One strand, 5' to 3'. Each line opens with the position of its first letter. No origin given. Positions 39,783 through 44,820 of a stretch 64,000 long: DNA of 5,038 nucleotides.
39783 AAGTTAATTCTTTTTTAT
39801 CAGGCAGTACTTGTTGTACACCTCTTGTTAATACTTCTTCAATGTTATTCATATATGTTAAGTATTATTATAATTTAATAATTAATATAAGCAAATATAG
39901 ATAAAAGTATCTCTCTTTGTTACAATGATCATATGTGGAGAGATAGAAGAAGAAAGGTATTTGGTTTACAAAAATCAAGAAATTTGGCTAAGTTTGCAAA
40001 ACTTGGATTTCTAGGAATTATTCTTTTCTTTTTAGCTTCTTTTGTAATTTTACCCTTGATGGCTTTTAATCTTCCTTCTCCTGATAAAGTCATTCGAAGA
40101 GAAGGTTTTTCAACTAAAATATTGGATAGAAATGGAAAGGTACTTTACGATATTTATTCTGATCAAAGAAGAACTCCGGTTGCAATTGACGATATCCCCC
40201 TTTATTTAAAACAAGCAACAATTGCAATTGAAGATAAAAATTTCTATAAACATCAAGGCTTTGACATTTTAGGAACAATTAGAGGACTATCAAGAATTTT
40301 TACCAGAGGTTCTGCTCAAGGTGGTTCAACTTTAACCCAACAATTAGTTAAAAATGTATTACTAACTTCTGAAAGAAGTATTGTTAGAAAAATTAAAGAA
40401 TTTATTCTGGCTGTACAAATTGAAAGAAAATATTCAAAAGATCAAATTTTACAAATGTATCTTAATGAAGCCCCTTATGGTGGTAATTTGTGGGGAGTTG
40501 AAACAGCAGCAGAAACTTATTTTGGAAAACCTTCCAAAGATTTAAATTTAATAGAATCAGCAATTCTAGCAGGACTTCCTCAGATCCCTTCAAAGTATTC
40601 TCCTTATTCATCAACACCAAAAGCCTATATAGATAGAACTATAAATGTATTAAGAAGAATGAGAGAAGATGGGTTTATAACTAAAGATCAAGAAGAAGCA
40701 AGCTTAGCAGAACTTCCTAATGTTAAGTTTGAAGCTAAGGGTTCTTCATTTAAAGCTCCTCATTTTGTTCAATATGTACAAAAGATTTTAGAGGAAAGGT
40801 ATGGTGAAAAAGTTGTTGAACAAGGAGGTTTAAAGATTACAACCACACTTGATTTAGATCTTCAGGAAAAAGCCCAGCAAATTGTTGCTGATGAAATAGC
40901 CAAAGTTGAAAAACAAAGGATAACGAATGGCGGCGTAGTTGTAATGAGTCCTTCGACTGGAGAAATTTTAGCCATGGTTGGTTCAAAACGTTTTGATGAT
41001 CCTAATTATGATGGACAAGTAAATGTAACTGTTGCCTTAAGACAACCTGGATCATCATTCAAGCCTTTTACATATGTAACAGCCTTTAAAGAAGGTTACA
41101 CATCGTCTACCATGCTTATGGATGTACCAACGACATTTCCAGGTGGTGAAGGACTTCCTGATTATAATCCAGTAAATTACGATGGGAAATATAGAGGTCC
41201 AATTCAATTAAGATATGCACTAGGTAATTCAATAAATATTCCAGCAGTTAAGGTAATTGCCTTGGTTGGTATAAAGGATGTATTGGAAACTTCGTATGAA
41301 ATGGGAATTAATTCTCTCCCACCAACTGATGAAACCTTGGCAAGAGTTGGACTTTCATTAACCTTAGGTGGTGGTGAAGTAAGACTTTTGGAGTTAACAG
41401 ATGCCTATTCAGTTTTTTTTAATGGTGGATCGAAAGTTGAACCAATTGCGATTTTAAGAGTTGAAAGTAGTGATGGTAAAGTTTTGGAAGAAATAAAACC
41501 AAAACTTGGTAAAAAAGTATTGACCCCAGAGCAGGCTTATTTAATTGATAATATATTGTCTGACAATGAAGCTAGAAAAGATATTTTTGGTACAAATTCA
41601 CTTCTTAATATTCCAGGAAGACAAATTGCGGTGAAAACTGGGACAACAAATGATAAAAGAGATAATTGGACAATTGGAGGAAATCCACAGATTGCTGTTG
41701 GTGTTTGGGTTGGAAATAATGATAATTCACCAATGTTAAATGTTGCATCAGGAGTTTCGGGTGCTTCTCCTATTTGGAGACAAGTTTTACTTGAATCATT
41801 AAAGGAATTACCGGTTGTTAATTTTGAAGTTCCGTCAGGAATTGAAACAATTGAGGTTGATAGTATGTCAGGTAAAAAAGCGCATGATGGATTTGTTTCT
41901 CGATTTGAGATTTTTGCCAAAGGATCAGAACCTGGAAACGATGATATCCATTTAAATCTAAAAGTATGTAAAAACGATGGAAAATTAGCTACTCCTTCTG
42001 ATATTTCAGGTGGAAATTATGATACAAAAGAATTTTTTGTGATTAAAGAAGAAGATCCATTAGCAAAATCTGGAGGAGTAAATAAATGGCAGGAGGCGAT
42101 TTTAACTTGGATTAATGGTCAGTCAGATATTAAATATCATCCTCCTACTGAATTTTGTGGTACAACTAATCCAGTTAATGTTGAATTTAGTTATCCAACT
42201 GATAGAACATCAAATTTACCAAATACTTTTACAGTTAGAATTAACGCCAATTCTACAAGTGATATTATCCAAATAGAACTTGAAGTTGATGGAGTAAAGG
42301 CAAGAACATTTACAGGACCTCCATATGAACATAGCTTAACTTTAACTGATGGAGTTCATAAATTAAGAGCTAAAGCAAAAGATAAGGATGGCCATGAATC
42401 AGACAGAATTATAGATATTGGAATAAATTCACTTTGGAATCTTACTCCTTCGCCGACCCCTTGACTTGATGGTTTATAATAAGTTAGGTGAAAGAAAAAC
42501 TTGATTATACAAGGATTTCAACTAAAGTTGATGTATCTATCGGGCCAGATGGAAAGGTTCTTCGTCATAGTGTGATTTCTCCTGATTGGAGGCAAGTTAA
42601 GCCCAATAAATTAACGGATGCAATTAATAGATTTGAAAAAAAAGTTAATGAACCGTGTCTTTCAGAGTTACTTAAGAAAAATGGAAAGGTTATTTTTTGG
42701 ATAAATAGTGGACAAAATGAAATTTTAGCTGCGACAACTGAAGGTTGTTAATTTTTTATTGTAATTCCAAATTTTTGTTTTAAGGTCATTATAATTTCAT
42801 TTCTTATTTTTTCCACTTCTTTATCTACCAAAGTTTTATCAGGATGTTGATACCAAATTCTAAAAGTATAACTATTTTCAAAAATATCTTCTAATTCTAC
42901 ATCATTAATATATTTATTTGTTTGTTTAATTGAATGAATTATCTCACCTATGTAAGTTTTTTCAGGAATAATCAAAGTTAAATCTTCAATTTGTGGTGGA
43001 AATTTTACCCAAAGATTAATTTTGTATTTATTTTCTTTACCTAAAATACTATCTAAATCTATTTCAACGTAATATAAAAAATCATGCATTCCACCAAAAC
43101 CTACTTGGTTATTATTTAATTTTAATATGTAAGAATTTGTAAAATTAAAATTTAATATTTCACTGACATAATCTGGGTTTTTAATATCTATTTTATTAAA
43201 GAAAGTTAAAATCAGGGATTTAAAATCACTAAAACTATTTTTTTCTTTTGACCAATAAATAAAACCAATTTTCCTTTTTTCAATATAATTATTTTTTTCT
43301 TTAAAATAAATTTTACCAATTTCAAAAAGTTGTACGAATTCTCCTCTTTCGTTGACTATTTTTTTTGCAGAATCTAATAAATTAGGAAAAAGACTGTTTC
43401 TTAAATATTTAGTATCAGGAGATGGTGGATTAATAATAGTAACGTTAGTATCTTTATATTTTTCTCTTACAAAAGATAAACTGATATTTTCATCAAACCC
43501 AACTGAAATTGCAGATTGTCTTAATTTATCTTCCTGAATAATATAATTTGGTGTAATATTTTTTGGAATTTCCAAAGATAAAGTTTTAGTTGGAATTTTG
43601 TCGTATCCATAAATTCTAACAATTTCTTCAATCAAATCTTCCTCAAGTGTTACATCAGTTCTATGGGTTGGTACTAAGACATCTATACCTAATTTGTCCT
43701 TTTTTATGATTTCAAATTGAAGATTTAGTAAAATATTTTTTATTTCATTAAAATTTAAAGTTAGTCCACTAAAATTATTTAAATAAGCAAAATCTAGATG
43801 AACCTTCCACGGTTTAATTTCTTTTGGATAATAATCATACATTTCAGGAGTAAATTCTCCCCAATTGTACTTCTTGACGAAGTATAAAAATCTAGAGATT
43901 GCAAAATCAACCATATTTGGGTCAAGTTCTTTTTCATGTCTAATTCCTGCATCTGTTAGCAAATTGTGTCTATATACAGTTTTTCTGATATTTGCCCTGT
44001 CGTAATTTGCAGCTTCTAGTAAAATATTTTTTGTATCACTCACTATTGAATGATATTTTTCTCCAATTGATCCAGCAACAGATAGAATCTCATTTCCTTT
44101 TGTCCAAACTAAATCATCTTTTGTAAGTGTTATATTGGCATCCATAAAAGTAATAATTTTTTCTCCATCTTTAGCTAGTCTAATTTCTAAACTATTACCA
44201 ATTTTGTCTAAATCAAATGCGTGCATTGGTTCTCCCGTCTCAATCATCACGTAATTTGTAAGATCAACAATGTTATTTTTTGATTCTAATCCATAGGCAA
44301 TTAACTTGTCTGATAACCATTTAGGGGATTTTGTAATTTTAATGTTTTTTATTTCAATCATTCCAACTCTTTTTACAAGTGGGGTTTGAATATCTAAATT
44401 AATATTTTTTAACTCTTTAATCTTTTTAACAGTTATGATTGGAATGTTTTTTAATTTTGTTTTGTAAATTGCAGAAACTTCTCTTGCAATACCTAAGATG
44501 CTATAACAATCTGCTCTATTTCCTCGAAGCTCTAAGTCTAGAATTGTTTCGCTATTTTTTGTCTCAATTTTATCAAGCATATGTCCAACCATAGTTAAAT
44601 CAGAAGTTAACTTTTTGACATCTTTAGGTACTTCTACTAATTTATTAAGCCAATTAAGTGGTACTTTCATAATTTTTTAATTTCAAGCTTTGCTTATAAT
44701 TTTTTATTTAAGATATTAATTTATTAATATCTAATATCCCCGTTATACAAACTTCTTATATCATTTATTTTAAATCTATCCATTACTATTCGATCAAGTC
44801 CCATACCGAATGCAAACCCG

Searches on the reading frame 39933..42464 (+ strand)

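Call 40: search_protein_families(library=pfam, proteins=[window:39933-42464:+], max_evalue=0.001)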
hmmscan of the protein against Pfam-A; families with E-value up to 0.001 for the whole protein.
window:39933-42464:+ (843 aa): 3 families
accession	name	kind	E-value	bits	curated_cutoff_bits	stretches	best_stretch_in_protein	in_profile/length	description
PF00912.28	Transgly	-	3e-60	203.1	27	1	68-243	2-177/178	Transglycosylase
PF00905.27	Transpeptidase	-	2.9e-26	92.8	22.1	1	333-589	1-274/299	Penicillin binding protein transpeptidase domain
PF17957.7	Big_7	-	1.4e-06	29.3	24.1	1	750-813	3-70/70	Bacterial Ig domain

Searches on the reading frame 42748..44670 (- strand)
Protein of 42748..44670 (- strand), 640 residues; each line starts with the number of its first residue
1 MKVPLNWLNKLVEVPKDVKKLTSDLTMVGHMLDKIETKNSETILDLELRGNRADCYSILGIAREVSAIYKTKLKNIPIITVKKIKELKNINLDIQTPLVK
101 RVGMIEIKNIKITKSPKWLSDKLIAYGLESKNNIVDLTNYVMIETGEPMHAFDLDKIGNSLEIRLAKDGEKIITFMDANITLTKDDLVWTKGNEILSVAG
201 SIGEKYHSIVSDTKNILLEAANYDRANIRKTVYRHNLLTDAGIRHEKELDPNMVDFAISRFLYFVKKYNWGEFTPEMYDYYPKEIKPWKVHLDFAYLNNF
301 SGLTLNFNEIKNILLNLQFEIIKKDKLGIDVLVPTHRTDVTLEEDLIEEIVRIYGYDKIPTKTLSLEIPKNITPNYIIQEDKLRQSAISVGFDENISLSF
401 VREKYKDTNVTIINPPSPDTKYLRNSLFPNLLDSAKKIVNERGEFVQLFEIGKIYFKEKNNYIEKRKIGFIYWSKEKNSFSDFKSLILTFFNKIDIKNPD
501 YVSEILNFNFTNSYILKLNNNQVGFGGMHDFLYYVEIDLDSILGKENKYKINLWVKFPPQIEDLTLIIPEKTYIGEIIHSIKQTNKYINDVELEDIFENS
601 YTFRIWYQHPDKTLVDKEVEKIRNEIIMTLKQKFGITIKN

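Call 40: search_protein_families(library=pfam, proteins=[window:42748-44670:-], max_evalue=0.001)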
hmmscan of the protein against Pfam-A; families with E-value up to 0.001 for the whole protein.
window:42748-44670:- (640 aa): 4 families
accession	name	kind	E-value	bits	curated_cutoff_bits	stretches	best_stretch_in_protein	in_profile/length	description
PF03483.22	B3_4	-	4.5e-49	166.8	29.3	1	101-268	4-172/174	B3/4 domain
PF17759.6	tRNA_synthFbeta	-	5e-20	72.3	22.4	1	359-527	1-191/214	Phenylalanyl tRNA synthetase beta chain CLM domain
PF03484.21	B5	-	1.9e-18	66.8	28.6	1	290-356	1-67/67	tRNA synthetase B5 domain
PF03147.19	FDX-ACB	-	2.9e-14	53.7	31.1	1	556-638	2-93/94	Ferredoxin-fold anticodon binding domain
